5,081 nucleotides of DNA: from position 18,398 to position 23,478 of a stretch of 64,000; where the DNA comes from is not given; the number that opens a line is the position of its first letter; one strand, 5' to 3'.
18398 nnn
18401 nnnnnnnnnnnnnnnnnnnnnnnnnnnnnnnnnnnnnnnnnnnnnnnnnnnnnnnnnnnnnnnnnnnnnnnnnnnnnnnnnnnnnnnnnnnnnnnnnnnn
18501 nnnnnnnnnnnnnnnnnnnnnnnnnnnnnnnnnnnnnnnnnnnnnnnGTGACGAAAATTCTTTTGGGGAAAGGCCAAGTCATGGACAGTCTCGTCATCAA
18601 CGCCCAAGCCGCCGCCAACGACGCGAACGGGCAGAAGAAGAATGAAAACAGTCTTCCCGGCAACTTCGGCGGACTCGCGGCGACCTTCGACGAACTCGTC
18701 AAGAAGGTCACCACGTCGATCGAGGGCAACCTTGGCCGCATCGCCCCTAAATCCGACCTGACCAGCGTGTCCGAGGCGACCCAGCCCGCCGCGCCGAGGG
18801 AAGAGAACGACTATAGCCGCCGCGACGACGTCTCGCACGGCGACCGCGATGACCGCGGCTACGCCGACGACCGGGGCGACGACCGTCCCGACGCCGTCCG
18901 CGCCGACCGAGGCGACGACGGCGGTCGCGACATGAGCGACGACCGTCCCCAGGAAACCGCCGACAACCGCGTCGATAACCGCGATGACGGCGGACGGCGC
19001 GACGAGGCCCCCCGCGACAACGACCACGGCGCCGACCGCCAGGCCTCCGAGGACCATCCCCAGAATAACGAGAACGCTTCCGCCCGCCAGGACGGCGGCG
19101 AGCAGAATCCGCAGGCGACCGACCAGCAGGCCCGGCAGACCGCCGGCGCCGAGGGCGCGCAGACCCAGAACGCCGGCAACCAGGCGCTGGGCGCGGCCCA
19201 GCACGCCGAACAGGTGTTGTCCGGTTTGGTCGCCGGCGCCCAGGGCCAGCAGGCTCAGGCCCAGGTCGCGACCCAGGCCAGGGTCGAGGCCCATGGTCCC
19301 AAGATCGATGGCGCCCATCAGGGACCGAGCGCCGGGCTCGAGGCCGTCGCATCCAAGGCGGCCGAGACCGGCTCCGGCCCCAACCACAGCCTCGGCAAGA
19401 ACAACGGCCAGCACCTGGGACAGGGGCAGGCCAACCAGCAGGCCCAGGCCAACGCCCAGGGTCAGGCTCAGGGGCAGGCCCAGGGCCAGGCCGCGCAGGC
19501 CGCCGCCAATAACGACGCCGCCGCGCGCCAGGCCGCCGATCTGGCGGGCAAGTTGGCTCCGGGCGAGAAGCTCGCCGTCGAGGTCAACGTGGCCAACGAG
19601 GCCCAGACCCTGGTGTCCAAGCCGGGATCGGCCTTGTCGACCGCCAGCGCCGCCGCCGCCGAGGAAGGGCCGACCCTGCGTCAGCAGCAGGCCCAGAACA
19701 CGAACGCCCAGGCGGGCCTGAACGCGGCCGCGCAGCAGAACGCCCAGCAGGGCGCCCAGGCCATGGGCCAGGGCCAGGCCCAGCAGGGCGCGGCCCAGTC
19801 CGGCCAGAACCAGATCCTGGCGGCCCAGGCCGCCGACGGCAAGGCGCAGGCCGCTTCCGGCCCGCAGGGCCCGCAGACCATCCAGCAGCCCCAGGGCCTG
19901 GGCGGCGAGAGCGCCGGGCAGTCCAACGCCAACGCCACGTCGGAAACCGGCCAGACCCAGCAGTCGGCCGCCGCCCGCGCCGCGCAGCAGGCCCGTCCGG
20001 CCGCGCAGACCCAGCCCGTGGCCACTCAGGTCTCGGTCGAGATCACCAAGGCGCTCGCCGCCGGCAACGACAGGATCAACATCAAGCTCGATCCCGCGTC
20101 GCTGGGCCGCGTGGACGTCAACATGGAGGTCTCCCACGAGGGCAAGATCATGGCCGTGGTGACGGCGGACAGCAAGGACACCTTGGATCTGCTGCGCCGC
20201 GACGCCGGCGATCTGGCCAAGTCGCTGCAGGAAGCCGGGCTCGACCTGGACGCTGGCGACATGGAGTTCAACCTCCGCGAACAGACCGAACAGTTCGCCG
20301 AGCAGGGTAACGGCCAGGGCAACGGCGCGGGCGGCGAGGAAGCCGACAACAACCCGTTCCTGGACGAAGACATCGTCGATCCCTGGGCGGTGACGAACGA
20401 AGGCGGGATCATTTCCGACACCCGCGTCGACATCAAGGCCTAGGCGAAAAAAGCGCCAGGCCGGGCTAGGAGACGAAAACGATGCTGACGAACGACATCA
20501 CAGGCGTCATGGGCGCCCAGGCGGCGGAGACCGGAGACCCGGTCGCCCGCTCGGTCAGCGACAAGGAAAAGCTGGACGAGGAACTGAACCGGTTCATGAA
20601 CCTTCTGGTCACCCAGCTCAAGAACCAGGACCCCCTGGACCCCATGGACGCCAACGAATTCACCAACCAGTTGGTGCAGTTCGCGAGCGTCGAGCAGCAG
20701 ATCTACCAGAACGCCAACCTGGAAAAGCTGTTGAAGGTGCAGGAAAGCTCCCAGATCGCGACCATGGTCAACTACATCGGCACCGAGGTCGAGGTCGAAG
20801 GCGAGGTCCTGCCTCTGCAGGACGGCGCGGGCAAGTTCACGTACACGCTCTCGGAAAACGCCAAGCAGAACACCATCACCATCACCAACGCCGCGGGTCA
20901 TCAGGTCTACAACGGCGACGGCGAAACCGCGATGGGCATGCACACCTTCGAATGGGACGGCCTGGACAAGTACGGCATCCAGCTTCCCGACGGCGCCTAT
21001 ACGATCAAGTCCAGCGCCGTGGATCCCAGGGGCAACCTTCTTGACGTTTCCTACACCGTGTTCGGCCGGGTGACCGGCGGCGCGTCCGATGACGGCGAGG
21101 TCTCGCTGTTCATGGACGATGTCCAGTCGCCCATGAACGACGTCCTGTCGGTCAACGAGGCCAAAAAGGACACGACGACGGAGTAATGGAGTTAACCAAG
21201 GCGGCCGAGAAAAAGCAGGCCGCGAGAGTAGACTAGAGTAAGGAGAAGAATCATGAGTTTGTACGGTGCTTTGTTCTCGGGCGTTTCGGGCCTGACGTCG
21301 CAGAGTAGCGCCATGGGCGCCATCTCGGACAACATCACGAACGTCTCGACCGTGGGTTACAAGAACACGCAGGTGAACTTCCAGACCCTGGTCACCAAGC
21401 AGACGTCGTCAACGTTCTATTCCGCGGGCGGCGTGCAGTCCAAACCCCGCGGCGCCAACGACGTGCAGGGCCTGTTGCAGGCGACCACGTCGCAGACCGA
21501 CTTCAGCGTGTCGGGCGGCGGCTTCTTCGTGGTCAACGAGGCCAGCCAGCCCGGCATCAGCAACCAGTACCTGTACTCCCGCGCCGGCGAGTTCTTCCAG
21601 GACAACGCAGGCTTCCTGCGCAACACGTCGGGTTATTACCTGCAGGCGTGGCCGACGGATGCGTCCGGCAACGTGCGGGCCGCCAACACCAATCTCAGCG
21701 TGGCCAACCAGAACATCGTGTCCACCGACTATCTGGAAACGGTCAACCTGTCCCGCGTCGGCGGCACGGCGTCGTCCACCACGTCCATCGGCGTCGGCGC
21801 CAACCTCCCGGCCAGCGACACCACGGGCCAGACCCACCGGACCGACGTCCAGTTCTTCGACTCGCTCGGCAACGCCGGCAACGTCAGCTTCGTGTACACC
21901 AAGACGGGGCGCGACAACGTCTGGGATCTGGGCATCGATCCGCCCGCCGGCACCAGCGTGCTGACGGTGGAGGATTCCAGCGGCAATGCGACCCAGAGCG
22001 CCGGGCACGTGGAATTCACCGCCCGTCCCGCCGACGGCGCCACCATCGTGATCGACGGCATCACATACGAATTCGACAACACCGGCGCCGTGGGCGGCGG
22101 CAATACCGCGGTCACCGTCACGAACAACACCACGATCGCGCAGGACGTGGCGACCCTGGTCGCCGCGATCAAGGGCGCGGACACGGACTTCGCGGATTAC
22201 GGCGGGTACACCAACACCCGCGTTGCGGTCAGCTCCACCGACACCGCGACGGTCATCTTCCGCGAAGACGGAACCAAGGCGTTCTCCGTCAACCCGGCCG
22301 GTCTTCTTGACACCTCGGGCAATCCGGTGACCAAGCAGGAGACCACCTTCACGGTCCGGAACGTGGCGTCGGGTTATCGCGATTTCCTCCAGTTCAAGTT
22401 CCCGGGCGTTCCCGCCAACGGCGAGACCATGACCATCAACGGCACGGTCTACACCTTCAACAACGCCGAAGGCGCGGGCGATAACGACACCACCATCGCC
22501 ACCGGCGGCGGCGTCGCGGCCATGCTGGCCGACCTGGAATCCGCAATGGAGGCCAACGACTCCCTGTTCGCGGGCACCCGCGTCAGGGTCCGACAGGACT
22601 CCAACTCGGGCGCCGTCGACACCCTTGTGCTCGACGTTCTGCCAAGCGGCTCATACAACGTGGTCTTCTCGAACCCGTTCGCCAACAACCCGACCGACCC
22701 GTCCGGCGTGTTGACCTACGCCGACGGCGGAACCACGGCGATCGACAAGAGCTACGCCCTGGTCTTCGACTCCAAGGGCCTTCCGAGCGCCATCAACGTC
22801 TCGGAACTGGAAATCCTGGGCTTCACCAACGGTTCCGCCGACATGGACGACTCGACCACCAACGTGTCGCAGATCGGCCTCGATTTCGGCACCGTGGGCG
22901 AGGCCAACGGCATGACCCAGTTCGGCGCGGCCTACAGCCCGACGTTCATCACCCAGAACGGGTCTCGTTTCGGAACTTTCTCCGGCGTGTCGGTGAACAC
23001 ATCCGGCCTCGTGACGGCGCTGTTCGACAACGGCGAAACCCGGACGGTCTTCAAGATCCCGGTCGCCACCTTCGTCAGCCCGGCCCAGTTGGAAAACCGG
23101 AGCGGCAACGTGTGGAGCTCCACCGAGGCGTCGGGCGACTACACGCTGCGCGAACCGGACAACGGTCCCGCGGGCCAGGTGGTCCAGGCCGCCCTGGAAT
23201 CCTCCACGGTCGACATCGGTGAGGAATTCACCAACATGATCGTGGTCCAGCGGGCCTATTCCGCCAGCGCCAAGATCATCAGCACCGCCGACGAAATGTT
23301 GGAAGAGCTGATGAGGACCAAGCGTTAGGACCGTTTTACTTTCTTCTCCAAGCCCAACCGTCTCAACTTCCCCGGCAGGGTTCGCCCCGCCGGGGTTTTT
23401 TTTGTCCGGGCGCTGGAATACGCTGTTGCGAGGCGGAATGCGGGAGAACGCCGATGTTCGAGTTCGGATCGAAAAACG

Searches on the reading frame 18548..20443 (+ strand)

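Call 30: search_protein_families(library=pfam, proteins=[window:18548-20443:+])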
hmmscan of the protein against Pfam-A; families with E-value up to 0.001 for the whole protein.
window:18548-20443:+ (631 aa): 1 family
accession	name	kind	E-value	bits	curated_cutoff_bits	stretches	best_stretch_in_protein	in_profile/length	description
PF02120.21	Flg_hook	-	5.5e-14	52.2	29.8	1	500-581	5-83/85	Flagellar hook-length control protein FliK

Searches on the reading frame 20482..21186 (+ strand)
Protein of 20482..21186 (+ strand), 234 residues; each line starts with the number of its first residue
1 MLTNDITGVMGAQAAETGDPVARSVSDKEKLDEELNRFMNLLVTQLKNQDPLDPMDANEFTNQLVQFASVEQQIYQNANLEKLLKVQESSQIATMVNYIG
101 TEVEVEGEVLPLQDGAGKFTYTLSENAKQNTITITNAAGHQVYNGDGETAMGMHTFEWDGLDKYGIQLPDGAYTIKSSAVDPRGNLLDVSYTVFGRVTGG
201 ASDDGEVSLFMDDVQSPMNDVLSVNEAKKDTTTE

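Call 30: search_protein_families(library=pfam, proteins=[window:20482-21186:+])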
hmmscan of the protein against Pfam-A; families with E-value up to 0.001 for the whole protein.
window:20482-21186:+ (234 aa): 3 families
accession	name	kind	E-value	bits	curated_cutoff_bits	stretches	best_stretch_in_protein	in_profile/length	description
PF03963.19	FlgD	-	1.4e-20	73.7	27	1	22-81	15-74/75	Flagellar hook capping protein - N-terminal region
PF13860.13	FlgD_ig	-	1.7e-14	54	27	1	114-179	9-75/79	FlgD Ig-like domain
PF13585.12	CHU_C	-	0.00031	21.3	27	1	120-173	19-66/86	CHU_C Type IX secretion signal domain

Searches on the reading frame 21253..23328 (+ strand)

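Call 30: search_protein_families(library=pfam, proteins=[window:21253-23328:+])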
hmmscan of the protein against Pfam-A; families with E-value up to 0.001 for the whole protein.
window:21253-23328:+ (691 aa): 4 families
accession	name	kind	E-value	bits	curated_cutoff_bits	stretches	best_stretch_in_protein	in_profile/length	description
PF06429.18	Flg_bbr_C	-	2.7e-16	59.2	23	1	645-688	2-45/46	Flagellar basal body rod FlgEFG protein C-terminal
PF07559.19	FlgE_D2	-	1.1e-06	29.6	22.7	0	184-301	11-96/142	Flagellar basal body protein FlaE D2 domain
PF22692.1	LlgE_F_G_D1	-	1.3e-06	28.9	27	1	86-151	2-57/64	Flagellar hook protein FlgE/F/G D1 domain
PF00460.25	Flg_bb_rod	-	1.6e-05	25.2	20.7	1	10-37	4-31/31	Flagella basal body rod protein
